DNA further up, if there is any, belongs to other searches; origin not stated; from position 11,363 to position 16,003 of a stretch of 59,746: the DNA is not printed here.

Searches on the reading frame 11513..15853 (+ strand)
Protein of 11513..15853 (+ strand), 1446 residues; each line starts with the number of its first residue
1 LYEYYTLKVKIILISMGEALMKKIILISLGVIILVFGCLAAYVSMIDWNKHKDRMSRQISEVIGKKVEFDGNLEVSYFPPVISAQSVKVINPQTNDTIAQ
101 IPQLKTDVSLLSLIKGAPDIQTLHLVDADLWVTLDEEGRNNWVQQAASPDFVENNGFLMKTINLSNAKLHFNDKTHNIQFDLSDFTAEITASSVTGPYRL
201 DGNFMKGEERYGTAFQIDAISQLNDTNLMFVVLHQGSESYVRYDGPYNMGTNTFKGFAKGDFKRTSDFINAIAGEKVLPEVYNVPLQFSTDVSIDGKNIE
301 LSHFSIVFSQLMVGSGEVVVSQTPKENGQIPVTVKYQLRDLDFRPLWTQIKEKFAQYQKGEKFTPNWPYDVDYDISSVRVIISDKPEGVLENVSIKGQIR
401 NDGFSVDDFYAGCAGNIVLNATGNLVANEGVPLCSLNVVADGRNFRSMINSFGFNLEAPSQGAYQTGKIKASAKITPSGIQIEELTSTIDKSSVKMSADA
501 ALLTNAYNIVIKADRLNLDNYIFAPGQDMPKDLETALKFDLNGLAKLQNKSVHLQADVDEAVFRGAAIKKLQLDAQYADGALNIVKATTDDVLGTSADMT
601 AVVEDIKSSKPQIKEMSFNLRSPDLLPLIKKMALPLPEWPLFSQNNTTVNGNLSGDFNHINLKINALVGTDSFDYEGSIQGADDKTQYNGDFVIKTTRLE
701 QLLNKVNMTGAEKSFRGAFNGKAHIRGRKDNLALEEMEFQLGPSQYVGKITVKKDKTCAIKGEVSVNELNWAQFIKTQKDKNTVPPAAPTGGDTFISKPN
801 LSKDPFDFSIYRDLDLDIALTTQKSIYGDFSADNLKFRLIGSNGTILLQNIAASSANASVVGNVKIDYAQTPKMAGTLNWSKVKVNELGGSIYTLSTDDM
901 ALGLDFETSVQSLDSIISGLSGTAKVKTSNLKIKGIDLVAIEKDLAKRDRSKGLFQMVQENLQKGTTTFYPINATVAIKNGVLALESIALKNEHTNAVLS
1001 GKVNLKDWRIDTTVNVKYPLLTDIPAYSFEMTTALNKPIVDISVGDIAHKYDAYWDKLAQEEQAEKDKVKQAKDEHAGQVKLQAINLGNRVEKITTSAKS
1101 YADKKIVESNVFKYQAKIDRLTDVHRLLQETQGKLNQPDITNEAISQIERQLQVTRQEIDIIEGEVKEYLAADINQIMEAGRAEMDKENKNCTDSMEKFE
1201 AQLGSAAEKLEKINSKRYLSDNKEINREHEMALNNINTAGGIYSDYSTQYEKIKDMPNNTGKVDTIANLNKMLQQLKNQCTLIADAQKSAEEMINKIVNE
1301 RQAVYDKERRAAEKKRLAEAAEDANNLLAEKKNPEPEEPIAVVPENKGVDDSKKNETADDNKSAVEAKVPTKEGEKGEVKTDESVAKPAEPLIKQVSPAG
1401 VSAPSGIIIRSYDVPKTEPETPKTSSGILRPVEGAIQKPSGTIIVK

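Call 45: search_protein_families(library=pfam, proteins=[window:11513-15853:+], max_evalue=0.00001)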
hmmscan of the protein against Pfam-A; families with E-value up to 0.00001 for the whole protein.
window:11513-15853:+ (1446 aa): 1 family
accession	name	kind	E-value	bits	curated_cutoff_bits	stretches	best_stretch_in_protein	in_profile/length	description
PF05170.20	AsmA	-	1.6e-23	83.8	29.8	2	22-197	5-195/607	AsmA family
